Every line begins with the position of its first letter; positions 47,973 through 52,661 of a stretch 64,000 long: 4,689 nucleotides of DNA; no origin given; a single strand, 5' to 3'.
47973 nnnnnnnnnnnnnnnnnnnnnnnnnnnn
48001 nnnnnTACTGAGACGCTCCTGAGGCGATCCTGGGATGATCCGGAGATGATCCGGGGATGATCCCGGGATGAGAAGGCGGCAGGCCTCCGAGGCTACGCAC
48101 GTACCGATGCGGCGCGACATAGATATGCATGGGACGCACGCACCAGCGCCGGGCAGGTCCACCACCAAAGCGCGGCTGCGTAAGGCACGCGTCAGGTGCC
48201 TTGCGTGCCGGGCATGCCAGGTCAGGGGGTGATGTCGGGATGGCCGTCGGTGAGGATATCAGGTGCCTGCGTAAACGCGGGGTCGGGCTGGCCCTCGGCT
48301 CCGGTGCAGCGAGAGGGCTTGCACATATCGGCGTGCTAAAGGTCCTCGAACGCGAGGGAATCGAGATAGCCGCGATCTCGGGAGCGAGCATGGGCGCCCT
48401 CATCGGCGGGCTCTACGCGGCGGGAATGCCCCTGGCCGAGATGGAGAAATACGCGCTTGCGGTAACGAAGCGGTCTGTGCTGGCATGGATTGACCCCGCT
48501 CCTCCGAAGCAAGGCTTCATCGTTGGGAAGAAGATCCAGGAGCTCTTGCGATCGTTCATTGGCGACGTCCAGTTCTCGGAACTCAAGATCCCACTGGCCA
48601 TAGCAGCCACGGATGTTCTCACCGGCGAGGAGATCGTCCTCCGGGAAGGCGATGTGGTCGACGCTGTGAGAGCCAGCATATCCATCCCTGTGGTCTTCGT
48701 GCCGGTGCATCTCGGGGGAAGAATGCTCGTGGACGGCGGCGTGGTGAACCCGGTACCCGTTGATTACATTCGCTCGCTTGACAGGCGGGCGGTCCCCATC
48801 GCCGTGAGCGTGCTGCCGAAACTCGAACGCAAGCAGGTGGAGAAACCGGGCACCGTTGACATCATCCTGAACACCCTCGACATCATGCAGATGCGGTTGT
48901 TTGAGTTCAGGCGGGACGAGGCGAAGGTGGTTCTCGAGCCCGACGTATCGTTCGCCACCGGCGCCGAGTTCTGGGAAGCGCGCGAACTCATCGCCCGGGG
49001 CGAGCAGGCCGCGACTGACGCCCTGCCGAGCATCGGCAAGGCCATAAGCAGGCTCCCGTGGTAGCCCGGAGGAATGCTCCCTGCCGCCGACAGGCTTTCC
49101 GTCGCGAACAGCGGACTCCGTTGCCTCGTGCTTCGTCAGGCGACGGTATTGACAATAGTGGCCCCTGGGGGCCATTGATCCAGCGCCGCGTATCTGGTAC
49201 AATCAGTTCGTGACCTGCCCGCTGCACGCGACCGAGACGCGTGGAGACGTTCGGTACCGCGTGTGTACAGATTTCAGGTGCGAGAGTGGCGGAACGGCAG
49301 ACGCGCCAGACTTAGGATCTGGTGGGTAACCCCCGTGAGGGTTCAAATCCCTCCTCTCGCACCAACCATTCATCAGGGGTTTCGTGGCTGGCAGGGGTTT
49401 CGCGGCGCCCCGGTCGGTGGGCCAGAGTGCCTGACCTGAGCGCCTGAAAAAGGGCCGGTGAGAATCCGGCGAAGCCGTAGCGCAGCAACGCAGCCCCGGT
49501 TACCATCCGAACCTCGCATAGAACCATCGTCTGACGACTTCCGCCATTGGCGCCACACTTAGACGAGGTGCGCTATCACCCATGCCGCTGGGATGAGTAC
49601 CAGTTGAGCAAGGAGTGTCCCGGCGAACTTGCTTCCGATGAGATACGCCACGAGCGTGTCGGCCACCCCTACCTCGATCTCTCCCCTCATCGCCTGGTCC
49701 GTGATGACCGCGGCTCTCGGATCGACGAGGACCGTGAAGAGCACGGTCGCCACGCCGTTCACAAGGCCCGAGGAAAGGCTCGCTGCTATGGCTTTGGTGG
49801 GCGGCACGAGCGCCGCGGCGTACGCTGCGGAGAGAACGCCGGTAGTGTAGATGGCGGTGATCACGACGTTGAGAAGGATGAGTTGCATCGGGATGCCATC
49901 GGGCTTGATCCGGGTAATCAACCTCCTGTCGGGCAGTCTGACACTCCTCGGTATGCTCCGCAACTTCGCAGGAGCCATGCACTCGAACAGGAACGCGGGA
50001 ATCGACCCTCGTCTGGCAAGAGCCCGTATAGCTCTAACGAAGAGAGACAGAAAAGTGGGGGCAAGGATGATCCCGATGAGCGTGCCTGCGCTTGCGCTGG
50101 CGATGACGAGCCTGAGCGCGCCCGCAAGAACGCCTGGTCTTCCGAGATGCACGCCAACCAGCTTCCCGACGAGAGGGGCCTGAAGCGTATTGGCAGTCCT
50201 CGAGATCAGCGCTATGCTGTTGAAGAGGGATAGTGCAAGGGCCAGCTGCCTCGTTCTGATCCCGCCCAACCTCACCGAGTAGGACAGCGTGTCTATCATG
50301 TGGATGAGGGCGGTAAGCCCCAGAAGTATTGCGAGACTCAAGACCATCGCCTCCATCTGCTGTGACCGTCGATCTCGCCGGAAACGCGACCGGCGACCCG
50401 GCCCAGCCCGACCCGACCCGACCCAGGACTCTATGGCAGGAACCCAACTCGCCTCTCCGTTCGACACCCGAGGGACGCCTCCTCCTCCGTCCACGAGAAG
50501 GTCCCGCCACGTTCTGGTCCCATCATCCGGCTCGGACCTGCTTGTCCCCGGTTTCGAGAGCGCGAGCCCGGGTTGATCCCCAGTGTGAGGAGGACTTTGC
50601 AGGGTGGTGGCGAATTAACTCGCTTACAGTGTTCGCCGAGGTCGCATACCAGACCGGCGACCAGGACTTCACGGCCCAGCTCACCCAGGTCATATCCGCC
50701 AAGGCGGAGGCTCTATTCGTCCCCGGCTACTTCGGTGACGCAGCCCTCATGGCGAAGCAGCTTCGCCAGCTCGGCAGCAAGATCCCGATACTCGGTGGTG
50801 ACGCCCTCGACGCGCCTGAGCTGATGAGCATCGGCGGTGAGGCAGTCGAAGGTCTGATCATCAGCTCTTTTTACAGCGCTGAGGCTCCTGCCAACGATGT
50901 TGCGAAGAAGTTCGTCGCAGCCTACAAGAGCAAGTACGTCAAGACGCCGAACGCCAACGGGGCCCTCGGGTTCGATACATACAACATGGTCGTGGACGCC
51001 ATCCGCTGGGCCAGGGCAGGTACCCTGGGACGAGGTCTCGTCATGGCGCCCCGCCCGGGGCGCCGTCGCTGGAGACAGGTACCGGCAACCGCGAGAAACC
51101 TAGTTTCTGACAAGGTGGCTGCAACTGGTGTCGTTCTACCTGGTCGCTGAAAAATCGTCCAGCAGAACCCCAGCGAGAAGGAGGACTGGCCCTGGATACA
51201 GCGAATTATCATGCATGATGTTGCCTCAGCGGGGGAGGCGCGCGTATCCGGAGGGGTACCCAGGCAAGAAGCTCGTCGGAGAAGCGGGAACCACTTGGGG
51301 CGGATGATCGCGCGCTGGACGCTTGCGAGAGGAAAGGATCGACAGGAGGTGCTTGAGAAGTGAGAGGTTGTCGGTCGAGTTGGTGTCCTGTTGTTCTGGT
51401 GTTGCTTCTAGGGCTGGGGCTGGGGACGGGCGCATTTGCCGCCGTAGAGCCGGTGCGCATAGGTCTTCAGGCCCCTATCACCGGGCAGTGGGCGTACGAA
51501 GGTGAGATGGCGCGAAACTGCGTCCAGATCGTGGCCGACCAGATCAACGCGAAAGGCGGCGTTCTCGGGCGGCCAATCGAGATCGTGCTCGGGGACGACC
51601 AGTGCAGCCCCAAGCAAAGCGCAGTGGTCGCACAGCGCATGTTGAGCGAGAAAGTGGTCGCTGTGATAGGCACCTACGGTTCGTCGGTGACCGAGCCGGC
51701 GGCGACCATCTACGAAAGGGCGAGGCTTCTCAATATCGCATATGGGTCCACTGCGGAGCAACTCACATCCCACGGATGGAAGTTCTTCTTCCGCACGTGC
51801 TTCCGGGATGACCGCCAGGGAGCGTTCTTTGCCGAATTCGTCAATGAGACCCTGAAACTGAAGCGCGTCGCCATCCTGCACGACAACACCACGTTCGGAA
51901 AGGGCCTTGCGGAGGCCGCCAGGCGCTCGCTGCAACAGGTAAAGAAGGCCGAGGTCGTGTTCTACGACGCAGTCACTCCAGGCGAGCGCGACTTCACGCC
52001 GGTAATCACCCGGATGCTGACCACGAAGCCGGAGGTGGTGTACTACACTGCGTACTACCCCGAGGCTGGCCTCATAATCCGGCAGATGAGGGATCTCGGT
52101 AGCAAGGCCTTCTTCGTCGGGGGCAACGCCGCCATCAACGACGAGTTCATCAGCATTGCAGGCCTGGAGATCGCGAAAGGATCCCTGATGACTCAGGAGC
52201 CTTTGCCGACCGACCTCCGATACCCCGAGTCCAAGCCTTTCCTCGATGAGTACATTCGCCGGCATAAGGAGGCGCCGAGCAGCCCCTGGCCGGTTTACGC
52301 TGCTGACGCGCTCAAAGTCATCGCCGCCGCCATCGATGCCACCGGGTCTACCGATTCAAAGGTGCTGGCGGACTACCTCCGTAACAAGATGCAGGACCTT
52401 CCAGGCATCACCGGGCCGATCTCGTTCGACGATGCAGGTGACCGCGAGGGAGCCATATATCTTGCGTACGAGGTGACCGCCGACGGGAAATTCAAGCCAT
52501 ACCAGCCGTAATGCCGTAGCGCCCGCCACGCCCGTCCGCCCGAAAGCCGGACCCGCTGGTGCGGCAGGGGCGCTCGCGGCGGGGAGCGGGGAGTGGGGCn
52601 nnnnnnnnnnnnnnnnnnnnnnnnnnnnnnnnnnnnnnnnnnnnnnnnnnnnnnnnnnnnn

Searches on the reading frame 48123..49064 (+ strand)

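Call 17: search_protein_families(library=pfam, proteins=[window:48123-49064:+], max_evalue=0.001)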
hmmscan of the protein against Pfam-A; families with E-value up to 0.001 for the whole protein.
window:48123-49064:+ (313 aa): 1 family
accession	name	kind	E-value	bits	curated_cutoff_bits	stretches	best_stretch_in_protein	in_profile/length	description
PF01734.28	Patatin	-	9.1e-35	121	27.7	1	56-215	1-189/191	Patatin-like phospholipase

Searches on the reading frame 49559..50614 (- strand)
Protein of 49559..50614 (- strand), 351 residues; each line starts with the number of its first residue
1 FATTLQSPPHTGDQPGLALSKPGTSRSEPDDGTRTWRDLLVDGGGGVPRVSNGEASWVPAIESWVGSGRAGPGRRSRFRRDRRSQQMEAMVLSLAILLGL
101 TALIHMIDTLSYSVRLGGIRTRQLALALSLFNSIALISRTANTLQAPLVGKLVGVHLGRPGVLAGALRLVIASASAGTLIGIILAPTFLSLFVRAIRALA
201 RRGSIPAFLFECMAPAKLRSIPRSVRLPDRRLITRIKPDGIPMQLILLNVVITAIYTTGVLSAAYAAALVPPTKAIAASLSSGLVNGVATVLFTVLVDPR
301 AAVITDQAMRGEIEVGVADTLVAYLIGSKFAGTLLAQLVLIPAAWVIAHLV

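Call 17: search_protein_families(library=pfam, proteins=[window:49559-50614:-], max_evalue=0.001)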
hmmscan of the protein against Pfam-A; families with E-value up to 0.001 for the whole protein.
window:49559-50614:- (351 aa): 1 family
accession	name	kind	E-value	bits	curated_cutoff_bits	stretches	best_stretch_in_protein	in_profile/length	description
PF10997.13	Amj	-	1.5e-88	296.9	27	1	100-350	1-252/253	Alternate to MurJ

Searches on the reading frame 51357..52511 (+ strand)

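Call 17: search_protein_families(library=pfam, proteins=[window:51357-52511:+], max_evalue=0.001)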
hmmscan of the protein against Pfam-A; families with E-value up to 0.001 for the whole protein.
window:51357-52511:+ (384 aa): 3 families
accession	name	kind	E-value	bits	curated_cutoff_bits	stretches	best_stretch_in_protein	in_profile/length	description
PF13458.12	Peripla_BP_6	-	1.4e-52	179.9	31.7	1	32-374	1-339/343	Periplasmic binding protein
PF01094.35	ANF_receptor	-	4.5e-27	95.4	25.4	1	54-369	4-346/353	Receptor family ligand binding region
PF13433.12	Peripla_BP_5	-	4.5e-17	62.6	27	1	34-380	2-343/363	Periplasmic binding protein domain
